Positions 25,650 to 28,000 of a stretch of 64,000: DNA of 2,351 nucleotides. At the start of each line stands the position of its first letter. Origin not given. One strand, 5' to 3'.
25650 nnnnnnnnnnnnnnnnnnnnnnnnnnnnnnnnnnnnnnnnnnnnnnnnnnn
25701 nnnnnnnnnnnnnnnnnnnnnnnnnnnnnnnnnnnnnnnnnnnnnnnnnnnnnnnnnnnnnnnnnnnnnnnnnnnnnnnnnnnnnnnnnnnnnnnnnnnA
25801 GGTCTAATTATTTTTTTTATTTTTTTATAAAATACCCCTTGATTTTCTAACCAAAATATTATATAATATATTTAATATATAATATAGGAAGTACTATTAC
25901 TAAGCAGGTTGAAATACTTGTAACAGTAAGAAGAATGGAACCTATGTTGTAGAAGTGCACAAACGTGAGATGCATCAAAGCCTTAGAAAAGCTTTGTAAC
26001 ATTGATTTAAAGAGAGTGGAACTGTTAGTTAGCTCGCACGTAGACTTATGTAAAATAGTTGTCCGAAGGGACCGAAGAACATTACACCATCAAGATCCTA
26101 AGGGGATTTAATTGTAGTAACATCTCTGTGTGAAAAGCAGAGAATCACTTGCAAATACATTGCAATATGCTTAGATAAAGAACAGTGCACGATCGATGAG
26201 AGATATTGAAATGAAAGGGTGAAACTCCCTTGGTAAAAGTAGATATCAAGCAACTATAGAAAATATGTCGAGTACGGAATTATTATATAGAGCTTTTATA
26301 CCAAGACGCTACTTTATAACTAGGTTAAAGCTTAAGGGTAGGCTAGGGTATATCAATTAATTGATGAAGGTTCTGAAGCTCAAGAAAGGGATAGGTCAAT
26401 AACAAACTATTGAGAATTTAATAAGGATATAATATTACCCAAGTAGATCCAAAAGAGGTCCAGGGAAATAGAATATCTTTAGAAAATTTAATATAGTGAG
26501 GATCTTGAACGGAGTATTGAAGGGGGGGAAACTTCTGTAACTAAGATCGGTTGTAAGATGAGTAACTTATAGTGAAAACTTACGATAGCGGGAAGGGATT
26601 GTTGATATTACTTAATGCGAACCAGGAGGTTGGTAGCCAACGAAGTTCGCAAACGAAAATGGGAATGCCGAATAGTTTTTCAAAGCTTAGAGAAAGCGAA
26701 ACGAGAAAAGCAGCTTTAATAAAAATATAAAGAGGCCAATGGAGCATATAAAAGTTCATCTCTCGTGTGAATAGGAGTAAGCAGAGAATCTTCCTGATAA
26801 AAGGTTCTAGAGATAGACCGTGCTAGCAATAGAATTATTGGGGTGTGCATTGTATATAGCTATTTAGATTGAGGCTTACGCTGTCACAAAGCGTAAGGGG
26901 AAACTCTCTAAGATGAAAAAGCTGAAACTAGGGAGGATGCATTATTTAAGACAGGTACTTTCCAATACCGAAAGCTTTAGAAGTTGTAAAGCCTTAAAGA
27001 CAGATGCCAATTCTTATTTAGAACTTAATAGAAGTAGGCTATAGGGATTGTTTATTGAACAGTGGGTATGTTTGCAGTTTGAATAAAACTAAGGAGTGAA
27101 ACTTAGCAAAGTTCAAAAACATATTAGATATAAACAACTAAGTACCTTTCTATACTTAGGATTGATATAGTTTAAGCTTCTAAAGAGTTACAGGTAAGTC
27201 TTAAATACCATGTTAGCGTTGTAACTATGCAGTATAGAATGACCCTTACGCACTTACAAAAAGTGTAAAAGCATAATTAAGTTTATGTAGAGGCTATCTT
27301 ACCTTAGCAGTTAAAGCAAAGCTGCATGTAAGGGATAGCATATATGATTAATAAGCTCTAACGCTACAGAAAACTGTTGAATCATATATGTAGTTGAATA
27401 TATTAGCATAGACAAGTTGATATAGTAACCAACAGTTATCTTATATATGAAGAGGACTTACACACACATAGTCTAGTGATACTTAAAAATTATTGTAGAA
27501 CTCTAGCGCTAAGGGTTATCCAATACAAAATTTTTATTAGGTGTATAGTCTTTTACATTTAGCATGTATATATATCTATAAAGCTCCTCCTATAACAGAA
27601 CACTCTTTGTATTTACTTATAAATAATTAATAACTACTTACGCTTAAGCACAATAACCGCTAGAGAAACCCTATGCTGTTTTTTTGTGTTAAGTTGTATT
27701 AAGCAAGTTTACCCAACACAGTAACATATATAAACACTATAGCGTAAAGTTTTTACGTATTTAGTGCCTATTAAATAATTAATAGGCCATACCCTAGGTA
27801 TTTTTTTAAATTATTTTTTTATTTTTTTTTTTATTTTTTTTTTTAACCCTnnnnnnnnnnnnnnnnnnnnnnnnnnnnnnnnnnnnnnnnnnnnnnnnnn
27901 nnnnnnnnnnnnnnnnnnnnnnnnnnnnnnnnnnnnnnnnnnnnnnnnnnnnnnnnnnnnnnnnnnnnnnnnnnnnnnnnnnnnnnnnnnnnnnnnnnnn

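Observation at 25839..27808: Stand-alone 1.9-kb transcription unit with no ORF and dense hairpins: candidate giant structured ncRNA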

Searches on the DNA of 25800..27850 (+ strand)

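Call 7: search_dna_similar(query=window:25800-27850:+, collection=phages, mode=distant, max_rows=30)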
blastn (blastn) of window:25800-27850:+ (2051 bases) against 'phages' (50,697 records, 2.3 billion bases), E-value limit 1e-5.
Records with a match: 1; places in all: 1; records where one place covers at least 80% of the query: 0.
Best place of each record, by identity: 60-80% 1.
By first word of the organism name: Escherichia 1.
By host as written in the record: Escherichia coli APEC 45 1.
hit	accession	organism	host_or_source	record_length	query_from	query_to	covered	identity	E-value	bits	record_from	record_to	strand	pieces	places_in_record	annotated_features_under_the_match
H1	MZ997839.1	Escherichia phage ULINTec4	Escherichia coli APEC 45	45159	1979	2045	3%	79.5%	5e-8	66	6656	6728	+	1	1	hypothetical protein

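Call 80: search_dna_similar(query=window:25868-27810:+, collection=plasmids, mode=distant, max_rows=8)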
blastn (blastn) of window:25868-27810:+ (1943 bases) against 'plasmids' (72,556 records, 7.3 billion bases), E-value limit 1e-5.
No match.
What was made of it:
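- There is no DNA match to phages or plasmids (calls 7, 80).
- Tried and rejected: blastn against phages and plasmids (calls 7, 80): nothing.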

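Call 95: search_rna_families(source=window, start=25860, end=27850, threshold=evalue, max_evalue=10)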
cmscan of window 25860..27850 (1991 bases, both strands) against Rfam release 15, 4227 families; matches with E-value up to 10: 4.
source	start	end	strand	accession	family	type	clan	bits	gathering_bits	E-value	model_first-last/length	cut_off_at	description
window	25860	25936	+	RF02546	LSU_trypano_mito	Gene; rRNA;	CL00112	20.4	60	0.097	485-561/561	5'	Trypanosomatid mitochondrial large subunit ribosomal RNA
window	27338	27391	+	RF03638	mir-1537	Gene; miRNA;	-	19.9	63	0.97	1-61/61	no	mir-1537 microRNA precursor family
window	27246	27376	-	RF02607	AbsR25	Gene; sRNA;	-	16.7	47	8.8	1-164/164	no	Acinetobacter sRNA 25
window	27326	27399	+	RF00315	snoJ33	Gene; snRNA; snoRNA; CD-box;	-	15.7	45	9.5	1-81/81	no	Small nucleolar RNA J33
